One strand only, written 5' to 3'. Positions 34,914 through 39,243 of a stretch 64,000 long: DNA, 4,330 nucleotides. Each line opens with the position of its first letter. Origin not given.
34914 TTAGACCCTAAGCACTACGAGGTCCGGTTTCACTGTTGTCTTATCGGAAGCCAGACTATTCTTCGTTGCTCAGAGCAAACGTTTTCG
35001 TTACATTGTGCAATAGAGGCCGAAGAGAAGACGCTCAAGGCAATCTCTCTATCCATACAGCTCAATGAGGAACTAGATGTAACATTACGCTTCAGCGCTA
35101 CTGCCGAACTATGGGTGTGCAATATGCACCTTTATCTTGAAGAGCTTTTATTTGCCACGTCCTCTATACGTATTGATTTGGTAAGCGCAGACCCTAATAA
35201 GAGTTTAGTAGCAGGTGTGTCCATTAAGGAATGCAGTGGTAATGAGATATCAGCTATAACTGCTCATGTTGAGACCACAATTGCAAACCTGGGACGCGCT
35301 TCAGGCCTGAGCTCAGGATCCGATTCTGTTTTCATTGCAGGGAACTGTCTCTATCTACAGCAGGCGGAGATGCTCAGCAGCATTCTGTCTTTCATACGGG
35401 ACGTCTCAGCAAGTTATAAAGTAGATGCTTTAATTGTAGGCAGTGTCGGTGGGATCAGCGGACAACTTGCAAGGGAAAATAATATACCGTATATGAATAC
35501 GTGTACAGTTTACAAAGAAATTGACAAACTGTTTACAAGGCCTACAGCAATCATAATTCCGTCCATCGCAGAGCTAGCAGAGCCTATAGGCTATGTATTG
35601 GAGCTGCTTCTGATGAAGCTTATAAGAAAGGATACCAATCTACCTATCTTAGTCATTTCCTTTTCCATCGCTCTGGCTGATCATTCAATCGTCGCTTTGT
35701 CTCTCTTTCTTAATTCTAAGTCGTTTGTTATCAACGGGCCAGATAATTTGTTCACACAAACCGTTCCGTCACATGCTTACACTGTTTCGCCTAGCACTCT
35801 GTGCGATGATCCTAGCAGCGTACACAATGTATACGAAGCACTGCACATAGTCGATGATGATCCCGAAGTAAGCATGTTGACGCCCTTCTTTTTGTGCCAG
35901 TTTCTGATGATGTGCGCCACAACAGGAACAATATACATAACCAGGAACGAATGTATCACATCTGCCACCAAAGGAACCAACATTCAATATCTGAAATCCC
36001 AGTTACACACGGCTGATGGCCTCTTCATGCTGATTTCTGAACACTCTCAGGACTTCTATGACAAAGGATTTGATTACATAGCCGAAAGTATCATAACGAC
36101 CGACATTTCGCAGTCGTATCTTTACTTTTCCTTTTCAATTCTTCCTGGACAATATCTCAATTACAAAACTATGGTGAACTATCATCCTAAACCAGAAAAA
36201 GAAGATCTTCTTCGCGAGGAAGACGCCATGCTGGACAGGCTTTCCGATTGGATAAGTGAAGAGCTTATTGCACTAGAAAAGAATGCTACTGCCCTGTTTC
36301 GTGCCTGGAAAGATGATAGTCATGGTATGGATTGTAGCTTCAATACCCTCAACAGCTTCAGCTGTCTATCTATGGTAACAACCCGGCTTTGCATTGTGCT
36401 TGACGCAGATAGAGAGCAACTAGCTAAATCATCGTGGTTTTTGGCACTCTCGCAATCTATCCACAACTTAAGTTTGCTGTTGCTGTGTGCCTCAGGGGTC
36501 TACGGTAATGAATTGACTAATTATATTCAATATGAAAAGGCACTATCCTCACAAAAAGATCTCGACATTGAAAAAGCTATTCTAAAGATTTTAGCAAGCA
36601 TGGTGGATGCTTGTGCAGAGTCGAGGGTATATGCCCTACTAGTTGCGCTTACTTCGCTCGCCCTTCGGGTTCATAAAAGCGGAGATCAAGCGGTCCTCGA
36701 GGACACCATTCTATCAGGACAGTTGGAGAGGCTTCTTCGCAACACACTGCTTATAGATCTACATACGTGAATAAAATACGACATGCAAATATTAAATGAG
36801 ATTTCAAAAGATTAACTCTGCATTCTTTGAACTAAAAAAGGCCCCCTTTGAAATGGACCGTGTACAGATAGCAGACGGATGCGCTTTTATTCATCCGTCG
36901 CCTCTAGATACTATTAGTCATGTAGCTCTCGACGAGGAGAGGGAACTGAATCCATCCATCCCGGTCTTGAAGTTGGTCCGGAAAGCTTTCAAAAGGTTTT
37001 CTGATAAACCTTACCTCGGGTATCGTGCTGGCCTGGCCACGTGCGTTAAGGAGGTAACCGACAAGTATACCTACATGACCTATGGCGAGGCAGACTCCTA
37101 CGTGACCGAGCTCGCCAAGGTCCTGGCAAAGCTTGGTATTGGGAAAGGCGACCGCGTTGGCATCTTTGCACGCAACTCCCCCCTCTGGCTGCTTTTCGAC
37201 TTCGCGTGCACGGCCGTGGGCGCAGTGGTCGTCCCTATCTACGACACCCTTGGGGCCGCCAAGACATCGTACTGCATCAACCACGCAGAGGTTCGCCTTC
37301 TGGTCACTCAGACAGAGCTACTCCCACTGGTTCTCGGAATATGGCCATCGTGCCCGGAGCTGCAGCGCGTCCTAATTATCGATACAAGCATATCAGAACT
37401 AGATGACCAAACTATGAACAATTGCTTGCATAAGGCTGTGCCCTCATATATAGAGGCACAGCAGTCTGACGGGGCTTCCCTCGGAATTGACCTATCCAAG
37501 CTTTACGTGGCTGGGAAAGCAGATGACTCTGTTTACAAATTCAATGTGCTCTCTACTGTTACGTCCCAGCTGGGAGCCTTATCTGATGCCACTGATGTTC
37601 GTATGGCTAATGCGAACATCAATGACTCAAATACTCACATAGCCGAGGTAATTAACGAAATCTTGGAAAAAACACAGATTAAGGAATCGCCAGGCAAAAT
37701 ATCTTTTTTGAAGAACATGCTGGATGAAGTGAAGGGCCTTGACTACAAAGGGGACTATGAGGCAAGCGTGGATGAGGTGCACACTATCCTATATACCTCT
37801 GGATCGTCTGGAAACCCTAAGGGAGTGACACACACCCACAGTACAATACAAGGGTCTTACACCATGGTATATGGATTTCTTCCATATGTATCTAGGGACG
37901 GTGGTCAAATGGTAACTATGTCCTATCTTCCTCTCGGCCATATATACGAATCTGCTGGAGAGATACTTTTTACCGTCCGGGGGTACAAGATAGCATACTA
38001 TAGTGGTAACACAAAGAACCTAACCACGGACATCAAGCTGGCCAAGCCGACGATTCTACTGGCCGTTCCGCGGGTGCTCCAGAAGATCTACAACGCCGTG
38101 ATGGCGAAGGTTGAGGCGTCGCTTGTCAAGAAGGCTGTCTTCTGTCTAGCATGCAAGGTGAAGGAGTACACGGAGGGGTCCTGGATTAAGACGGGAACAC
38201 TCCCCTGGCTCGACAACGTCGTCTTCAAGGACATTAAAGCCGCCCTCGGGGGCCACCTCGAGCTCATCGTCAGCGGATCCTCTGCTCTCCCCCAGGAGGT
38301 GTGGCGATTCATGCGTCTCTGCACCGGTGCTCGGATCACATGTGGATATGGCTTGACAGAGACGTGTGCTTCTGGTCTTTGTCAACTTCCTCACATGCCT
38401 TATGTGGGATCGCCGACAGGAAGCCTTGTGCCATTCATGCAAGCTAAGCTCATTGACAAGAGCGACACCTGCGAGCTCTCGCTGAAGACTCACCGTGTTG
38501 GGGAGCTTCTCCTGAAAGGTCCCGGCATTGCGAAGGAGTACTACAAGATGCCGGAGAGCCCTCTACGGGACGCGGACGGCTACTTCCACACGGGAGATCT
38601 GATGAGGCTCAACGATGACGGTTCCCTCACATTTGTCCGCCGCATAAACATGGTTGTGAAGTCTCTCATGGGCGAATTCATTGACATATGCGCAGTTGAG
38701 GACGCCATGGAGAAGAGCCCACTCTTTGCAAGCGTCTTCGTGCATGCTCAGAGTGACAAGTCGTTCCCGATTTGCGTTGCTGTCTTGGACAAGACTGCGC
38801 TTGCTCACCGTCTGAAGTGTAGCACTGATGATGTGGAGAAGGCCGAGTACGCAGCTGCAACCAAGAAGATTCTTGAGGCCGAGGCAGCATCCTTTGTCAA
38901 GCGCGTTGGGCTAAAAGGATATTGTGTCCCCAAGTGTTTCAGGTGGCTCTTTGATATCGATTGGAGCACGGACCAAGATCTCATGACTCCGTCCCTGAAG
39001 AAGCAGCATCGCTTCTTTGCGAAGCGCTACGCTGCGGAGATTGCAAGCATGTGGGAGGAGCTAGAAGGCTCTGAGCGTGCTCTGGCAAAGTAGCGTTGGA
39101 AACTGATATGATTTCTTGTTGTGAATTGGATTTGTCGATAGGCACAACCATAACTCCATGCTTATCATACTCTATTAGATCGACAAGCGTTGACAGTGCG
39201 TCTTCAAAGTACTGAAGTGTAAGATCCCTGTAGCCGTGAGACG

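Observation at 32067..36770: Brr2-like Sec63 helicase with only one recognisable ATPase cassette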

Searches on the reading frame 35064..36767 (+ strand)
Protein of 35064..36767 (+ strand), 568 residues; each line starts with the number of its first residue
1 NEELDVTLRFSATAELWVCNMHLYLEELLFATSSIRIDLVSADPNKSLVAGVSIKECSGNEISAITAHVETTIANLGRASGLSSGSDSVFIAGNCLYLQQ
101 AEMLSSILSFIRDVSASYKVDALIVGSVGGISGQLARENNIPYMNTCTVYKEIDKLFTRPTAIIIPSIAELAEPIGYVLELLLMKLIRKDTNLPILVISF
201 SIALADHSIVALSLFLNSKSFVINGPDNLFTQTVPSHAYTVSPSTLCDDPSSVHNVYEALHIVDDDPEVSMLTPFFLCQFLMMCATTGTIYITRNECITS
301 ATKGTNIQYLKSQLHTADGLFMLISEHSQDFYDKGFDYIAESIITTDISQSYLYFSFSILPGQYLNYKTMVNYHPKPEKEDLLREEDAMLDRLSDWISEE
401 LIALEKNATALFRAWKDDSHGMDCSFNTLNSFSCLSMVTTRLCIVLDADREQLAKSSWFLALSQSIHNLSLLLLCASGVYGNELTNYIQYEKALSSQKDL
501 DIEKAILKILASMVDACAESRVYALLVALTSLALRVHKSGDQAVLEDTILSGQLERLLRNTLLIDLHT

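Call 8: search_solved_structures(query=window:35064-36767:+, max_evalue=10, show_alignments=3)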
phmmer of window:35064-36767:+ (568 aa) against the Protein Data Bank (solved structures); distinct sequences matched with E-value up to 10: 3.
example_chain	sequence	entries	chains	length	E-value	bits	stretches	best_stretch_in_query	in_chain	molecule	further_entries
8cag_A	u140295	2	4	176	1.1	11.3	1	66-203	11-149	Hypoxanthine phosphoribosyltransferase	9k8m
1g9s_A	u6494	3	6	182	1.1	11.3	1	66-203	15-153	HYPOXANTHINE PHOSPHORIBOSYLTRANSFERASE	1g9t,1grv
5knr_A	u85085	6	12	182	1.1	11.3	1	66-203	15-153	Hypoxanthine-guanine phosphoribosyltransferase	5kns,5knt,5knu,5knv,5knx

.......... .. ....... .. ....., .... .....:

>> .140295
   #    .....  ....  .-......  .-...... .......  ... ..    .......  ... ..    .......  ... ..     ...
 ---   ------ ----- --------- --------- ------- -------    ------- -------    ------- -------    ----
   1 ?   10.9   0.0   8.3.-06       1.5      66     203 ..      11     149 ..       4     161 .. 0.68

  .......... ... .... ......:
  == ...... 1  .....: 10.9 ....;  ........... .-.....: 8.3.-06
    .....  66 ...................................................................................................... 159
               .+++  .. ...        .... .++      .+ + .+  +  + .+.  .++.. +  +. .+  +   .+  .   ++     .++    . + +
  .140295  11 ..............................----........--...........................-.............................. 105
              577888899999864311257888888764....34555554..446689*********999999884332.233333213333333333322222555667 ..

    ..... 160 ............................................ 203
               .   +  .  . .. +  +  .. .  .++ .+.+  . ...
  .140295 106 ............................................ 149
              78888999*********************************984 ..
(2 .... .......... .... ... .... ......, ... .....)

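Call 25: predict_structure(alignment_id=A1)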
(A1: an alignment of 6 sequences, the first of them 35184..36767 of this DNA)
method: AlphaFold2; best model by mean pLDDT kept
length: 528 residues; sequences in the alignment: 6
mean_pLDDT: 42.2   pTM: 0.36
mean pLDDT of the five models: 42.2, 39.6, 38.1, 38.0, 35.0
residues with pLDDT >= 90: 5; 70-90: 59; 50-70: 76; < 50: 388
segments of 3 or more residues with pLDDT < 50: 1-19, 40-45, 52-59, 128-138, 148-151, 162-372, 374-376, 379-458, 474-485, 504-528
pLDDT, mean of each block of 10 residues (from residue 1): 23 40 68 70 48 43 74 89 76 81 79 70 67 45 53 64 37 31 23 24 24 24 24 26 25 25 24 24 29 29 27 23 23 27 34 39 44 47 37 42 42 35 33 32 38 40 50 45 48 52 47 43 30
secondary structure, 60 per line:
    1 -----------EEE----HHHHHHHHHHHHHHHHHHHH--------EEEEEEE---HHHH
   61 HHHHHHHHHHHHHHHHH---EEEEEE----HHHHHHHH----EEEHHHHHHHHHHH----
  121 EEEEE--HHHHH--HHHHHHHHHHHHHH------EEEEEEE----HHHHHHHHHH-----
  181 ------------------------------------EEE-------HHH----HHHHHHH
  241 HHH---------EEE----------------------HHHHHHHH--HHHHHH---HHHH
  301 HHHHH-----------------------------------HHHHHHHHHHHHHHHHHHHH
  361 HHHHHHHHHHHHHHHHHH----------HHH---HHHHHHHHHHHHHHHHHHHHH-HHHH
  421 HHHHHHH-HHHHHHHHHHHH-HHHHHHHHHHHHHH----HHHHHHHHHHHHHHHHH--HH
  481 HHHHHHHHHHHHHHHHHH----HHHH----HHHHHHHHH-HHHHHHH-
elements in order: E12-14 H19-38 E47-53 H57-77 E81-86 H91-98 E103-105 H106-116 E121-125 H128-132 H135-148 E155-161 H166-175 E217-219 H234-243 E253-255 H278-285 H288-293 H297-305 H341-378 H395-415 H417-427 H429-440 H442-455 H460-476 H479-498 H503-506 H511-519 H521-527

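Call 26: search_protein_representatives(alignment_id=A1)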
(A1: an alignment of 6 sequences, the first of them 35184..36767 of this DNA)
Query: 6 sequences, 525 profile positions. Proteins with E-value up to 0.001 (for the whole library): 2; up to 1e-10: 2; up to 1e-30: 1. The best 2 are listed.
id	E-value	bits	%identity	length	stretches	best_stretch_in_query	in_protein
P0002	5.1e-298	1005.7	-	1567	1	1-525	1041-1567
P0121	4.3e-26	108.4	-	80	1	349-417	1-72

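Call 79: fold_search(model_id=the predicted structure, library=pdb)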
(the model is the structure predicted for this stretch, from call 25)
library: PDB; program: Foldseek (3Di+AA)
matches with E <= 10: 1125; with E <= 0.001: 0
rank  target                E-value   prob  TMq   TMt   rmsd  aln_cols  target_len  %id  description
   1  2pl3                  3.0e-03  0.99  0.20  0.37   7.5       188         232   16  Human DEAD-box RNA helicase DDX10, DEAD domain in complex with ADP (released 2007-05-01)
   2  3e1s                  3.4e-03  0.99  0.15  0.16  10.6       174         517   11  Structure of an N-terminal truncation of Deinococcus radiodurans RecD2 (released 2008-08-19)
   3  6rxt_CR               3.6e-03  1.00  0.21  0.15   5.9       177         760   13  Cryo-EM structure of the 90S pre-ribosome (Kre33-Noc4) from Chaetomium thermophilum, state A (released 2019-08-14)
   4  9nv0_B                1.8e-02  0.99  0.20  0.21   6.2       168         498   13  Sec18 Mg2+ class 2 (released 2025-10-01)
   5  9nv0_A                2.1e-02  0.75  0.14  0.15   8.6       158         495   20  Sec18 Mg2+ class 2 (released 2025-10-01)
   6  7jgr_G                2.4e-02  0.99  0.21  0.29   5.3       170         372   14  Structure of Drosophila ORC bound to DNA (84 bp) and Cdc6 (released 2020-09-09)
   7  6mdn_E                2.4e-02  0.89  0.15  0.12   7.2       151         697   16  The 20S supercomplex engaging the SNAP-25 N-terminus (class 2) (released 2018-09-19)
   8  5uj7_A                2.7e-02  0.99  0.21  0.31   5.7       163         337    8  Structure of the active form of human Origin Recognition Complex ATPase motor module, complex subunitS 1, 4, 5 (released 2017-02-08)
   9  5ujm_A                2.7e-02  0.99  0.21  0.31   5.7       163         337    8  Structure of the active form of human Origin Recognition Complex and its ATPase motor module (released 2017-02-08)
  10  6n8k_b                2.7e-02  0.10  0.10  0.09  51.2       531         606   12  Cryo-EM structure of early cytoplasmic-immediate (ECI) pre-60S ribosomal subunit (released 2019-03-13)
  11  8s0c_D                2.9e-02  0.99  0.20  0.27   6.9       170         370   14  H. sapiens ORC1-5 bound to double stranded DNA as part of the MCM-ORC complex (released 2024-10-02)
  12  3gpl_A                2.9e-02  0.95  0.16  0.16  10.8       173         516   12  Crystal structure of the ternary complex of RecD2 with DNA and ADPNP (released 2009-06-16)
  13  4ijm_E                3.2e-02  0.98  0.17  0.18   4.9       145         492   12  Crystal structure of circadian clock protein KaiC A422V mutant (released 2013-02-13)
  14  5tnu_B                3.2e-02  0.80  0.18  0.23  18.8       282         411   11  S. tokodaii XPB II crystal structure at 3.0 Angstrom resolution (released 2017-11-01)
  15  8s0e_D                3.4e-02  0.98  0.21  0.26   7.1       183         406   15  H. sapiens OCCM bound to double stranded DNA (released 2024-10-02)
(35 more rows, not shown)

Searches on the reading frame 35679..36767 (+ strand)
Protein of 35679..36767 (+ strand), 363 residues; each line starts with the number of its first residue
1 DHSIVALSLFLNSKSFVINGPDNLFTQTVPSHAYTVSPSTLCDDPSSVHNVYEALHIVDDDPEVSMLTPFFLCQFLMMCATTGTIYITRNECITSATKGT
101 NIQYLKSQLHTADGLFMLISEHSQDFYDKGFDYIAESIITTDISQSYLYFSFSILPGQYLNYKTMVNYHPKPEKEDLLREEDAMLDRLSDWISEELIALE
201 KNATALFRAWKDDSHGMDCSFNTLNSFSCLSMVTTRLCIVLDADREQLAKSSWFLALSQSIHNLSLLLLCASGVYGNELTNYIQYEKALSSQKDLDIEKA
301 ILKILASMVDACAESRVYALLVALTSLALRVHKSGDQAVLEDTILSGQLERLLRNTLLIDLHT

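Call 67: predict_structure(alignment_id=A2)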
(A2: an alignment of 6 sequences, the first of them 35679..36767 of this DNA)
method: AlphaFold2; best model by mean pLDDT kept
length: 363 residues; sequences in the alignment: 6
mean_pLDDT: 35.1   pTM: 0.22
mean pLDDT of the five models: 35.1, 34.4, 34.1, 33.7, 33.3
residues with pLDDT >= 90: 0; 70-90: 0; 50-70: 0; < 50: 363
segments of 3 or more residues with pLDDT < 50: 1-363
pLDDT, mean of each block of 10 residues (from residue 1): 28 29 32 33 32 33 35 35 28 27 27 39 43 39 30 26 35 38 34 38 43 42 35 39 36 33 32 33 36 39 42 38 44 39 40 36 29
secondary structure, 60 per line:
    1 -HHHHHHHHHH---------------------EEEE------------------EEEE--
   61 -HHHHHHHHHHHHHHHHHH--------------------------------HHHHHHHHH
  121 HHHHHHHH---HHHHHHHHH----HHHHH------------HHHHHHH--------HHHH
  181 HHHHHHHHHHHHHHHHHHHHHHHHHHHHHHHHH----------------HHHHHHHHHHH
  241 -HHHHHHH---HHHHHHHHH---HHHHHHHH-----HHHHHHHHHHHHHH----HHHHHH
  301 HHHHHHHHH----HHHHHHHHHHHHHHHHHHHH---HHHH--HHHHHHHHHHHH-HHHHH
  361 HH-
elements in order: H2-11 E33-36 E55-58 H62-79 H112-128 H132-140 H145-149 H162-168 H177-213 H230-240 H242-248 H252-260 H264-271 H277-290 H295-309 H314-333 H337-340 H343-354 H356-362

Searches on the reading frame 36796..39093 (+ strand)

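Call 45: search_protein_families(library=pfam, proteins=[window:36796-39093:+], max_evalue=0.001)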
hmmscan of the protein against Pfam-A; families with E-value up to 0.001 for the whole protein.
window:36796-39093:+ (765 aa): 1 family
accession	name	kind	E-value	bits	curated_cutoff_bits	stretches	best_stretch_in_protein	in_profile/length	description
PF00501.34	AMP-binding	-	2.7e-70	237.6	29.9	2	320-583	156-384/384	AMP-binding enzyme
